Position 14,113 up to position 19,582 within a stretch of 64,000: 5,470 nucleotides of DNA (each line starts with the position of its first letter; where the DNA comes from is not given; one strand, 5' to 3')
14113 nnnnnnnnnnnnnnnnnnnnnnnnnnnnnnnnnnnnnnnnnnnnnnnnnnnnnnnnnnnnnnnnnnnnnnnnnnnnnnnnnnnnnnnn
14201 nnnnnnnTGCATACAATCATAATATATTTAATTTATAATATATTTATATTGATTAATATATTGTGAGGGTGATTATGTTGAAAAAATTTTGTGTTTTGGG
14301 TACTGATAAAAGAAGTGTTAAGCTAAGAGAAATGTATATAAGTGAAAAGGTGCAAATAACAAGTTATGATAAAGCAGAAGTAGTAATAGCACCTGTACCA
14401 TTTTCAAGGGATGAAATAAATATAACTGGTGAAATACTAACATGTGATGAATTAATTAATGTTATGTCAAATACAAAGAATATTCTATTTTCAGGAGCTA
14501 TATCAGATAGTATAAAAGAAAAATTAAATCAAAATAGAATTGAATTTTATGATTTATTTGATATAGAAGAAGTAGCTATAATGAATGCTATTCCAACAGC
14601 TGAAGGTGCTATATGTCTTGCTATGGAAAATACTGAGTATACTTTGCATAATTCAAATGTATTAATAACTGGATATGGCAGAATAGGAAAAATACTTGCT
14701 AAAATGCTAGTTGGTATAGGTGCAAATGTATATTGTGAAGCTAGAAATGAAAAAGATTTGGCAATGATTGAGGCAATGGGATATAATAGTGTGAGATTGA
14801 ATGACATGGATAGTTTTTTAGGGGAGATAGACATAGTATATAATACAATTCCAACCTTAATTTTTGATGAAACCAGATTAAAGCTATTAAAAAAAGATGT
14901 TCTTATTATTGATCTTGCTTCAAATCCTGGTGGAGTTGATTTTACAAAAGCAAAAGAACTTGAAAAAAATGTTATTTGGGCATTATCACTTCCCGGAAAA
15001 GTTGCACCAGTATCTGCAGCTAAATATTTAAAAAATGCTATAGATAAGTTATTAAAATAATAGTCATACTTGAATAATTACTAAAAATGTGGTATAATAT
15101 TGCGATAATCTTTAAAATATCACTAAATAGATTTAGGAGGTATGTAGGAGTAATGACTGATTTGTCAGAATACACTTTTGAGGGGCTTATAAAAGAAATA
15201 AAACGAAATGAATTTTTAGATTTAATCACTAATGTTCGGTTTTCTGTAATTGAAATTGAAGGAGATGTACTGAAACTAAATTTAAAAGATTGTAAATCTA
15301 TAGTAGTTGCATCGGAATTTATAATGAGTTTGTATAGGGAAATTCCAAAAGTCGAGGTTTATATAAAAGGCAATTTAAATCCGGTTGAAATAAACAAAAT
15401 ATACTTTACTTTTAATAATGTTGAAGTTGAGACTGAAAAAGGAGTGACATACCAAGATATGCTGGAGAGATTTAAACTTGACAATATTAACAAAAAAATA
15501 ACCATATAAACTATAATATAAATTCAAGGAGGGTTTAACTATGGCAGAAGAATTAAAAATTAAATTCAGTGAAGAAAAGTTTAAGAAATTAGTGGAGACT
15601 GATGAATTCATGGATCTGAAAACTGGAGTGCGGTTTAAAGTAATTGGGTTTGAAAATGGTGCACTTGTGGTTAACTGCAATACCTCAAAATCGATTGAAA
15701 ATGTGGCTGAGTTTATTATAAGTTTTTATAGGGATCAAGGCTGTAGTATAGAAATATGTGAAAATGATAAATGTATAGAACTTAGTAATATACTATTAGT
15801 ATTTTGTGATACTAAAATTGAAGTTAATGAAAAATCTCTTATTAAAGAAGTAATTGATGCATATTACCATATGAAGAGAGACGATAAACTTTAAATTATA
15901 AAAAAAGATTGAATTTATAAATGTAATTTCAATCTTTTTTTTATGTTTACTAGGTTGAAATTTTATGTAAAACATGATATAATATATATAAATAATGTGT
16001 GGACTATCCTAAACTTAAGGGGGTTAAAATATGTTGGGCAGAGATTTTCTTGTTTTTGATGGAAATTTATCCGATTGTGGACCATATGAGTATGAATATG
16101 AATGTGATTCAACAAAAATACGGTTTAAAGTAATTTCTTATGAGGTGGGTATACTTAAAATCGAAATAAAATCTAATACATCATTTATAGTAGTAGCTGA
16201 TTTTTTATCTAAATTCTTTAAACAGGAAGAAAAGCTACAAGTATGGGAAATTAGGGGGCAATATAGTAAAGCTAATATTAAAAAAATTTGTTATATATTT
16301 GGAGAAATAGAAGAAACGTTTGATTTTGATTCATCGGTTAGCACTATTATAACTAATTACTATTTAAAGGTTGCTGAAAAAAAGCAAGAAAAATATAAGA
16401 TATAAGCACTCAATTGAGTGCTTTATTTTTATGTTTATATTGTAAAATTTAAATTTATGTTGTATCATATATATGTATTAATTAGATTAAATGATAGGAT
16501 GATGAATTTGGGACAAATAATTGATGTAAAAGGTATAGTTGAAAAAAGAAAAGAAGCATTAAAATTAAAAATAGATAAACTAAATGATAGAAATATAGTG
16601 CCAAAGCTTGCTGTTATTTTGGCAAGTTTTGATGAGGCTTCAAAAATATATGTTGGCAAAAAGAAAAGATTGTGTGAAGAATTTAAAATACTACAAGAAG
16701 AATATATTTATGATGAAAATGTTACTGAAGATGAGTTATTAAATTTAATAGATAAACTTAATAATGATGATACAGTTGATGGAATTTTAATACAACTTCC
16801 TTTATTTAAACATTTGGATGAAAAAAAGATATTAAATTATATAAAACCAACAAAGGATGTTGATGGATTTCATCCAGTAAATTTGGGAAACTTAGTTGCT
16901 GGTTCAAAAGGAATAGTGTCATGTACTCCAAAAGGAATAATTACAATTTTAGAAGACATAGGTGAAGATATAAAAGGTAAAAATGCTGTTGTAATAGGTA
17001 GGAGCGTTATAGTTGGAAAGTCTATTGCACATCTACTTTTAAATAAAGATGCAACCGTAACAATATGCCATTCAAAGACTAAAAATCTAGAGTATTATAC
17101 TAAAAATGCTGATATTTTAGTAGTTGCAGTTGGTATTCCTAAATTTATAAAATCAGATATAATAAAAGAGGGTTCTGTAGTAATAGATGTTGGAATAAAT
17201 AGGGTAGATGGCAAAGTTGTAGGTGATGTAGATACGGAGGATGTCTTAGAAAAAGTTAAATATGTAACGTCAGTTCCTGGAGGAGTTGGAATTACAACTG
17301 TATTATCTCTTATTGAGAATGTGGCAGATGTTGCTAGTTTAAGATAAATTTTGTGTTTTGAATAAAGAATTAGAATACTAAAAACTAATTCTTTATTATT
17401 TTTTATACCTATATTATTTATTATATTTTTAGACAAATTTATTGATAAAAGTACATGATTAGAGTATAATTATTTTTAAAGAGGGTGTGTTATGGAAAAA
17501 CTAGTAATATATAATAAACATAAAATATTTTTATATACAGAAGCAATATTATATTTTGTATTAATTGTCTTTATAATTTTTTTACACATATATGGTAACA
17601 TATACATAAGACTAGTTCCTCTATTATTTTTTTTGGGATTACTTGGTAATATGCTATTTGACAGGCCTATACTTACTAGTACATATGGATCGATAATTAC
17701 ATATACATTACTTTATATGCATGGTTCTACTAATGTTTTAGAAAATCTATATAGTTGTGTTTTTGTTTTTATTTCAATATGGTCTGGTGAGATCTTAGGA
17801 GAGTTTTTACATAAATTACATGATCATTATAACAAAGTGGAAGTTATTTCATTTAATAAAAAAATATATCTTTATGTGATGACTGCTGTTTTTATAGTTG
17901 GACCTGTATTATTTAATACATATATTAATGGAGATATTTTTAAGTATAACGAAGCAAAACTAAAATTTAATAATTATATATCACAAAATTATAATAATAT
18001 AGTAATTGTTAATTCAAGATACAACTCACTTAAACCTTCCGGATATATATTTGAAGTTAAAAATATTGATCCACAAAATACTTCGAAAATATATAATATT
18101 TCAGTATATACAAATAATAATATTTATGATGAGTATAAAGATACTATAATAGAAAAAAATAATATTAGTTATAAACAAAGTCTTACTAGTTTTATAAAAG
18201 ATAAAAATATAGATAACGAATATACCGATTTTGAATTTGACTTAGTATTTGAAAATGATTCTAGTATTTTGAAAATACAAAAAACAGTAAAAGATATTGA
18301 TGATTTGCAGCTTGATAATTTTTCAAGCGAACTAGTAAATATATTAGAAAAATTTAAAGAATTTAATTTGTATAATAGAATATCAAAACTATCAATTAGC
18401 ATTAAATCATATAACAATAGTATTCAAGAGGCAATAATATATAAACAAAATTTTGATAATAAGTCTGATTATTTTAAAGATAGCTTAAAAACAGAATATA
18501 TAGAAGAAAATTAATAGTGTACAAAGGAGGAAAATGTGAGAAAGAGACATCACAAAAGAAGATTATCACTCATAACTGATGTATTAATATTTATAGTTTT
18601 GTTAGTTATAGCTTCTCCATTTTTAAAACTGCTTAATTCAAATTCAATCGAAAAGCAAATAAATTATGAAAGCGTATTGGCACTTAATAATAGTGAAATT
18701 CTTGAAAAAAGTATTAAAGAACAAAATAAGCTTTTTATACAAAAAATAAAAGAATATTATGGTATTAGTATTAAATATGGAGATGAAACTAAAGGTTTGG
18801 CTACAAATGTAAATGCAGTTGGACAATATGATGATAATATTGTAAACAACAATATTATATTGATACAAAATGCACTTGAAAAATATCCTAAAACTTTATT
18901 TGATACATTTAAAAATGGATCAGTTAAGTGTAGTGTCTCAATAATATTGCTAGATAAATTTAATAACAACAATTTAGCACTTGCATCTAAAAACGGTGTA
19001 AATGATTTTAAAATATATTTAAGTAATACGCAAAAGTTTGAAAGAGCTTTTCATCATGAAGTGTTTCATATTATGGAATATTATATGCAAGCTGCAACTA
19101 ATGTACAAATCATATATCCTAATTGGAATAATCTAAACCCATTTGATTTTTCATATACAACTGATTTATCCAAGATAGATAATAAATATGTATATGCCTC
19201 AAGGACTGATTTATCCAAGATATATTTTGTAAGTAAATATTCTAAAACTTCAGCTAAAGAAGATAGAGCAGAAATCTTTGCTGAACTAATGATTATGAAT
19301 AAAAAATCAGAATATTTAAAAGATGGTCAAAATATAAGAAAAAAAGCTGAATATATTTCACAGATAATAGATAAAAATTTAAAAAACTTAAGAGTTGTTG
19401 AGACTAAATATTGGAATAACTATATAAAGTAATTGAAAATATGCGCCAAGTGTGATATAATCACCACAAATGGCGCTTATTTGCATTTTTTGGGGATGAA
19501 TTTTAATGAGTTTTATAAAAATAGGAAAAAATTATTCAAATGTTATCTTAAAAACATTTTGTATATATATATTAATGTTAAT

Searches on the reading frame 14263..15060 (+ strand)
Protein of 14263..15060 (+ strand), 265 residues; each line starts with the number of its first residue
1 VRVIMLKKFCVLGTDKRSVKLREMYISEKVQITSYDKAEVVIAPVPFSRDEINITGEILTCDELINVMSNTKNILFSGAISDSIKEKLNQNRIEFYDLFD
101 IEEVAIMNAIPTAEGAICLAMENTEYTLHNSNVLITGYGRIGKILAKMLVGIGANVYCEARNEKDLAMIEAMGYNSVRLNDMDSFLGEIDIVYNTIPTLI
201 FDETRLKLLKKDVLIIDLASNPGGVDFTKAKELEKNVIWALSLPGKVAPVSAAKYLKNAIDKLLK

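Call 55: search_protein_families(library=pfam, proteins=[window:14263-15060:+], max_evalue=0.001)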
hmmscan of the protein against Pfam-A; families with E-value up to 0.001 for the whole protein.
window:14263-15060:+ (265 aa): 5 families
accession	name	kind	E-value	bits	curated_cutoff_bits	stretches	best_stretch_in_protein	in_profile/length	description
PF02826.25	2-Hacid_dh_C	-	1.6e-10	41.1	25.1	1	124-219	30-127/178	D-isomer specific 2-hydroxyacid dehydrogenase, NAD binding domain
PF16924.11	DpaA_N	-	2.9e-07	31.1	29.2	1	35-99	49-116/116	Dipicolinate synthase subunit A N-terminal domain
PF01488.26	Shikimate_DH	-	1.3e-06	29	24.3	1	121-226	4-118/138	Shikimate / quinate 5-dehydrogenase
PF01262.27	AlaDh_PNT_C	-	4.7e-05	23.4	23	1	129-258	27-177/214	Alanine dehydrogenase/PNT, C-terminal domain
PF03807.23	F420_oxidored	-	0.00078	20.4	21.6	0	135-219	4-92/94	NADP oxidoreductase coenzyme F420-dependent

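Call 84: search_protein_families(library=ncbifam, proteins=[window:14263-15060:+], max_evalue=0.001)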
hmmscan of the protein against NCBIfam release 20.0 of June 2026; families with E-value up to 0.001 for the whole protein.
window:14263-15060:+ (265 aa): 7 families
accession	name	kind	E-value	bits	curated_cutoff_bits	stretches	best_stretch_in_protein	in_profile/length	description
NF006162.0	PRK08306.1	equivalog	5.2e-80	268.9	261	1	10-265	31-289/297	dipicolinate synthase subunit DpsA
TIGR02853.1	spore_dpaA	equivalog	9.6e-60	202.3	319.65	1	29-264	46-285/287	dipicolinic acid synthetase subunit A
TIGR01035.1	hemA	equivalog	4.5e-05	22.6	209.55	1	115-225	166-282/416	glutamyl-tRNA reductase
NF004284.0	PRK05693.1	equivalog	5.2e-05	22.9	326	1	132-183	3-55/274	SDR family oxidoreductase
NF004005.0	PRK05476.2-3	equivalog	0.00014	20.8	275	1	112-215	190-291/418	adenosylhomocysteinase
TIGR00936.1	ahcY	equivalog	0.0002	20.3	497.6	1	116-215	191-288/416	adenosylhomocysteinase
NF009714.1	PRK13243.1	equivalog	0.00042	19.8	455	1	126-219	146-240/332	glyoxylate reductase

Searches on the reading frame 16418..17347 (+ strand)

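Call 55: search_protein_families(library=pfam, proteins=[window:16418-17347:+], max_evalue=0.001)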
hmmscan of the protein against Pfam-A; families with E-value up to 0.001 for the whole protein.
window:16418-17347:+ (309 aa): 2 families
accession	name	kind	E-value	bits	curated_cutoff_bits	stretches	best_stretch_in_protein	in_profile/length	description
PF02882.25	THF_DHG_CYH_C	-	8.1e-61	204.5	27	1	152-306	1-156/160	Tetrahydrofolate dehydrogenase/cyclohydrolase, NAD(P)-binding domain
PF00763.28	THF_DHG_CYH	-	1.7e-33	115.8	32.8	1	35-149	1-115/115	Tetrahydrofolate dehydrogenase/cyclohydrolase, catalytic domain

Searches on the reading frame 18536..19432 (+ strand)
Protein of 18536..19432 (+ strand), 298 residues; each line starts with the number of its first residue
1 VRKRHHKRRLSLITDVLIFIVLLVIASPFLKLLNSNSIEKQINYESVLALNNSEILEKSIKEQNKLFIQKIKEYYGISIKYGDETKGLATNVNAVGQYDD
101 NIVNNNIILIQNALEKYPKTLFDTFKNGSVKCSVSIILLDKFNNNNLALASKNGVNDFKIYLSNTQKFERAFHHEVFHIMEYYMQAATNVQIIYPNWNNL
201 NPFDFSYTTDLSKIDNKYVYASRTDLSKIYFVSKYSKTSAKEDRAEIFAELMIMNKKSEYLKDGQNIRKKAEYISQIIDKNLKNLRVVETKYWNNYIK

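Call 55: search_protein_families(library=pfam, proteins=[window:18536-19432:+], max_evalue=0.001)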
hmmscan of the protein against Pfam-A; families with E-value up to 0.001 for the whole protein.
window:18536-19432:+ (298 aa): 1 family
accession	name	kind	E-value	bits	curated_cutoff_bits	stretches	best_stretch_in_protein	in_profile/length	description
PF15890.11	Peptidase_Mx1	-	0.00015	21.6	25.6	1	68-265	13-205/240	Putative zinc-binding metallo-peptidase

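Call 84: search_protein_families(library=ncbifam, proteins=[window:18536-19432:+], max_evalue=0.001)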
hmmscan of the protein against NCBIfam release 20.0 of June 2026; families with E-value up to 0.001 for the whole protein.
window:18536-19432:+ (298 aa): 1 family
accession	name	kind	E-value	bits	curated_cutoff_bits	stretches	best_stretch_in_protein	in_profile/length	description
NF047804.1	LIC13305_lipo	equivalog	1.5e-11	44.1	250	1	97-262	67-229/274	LIC13305 family lipoprotein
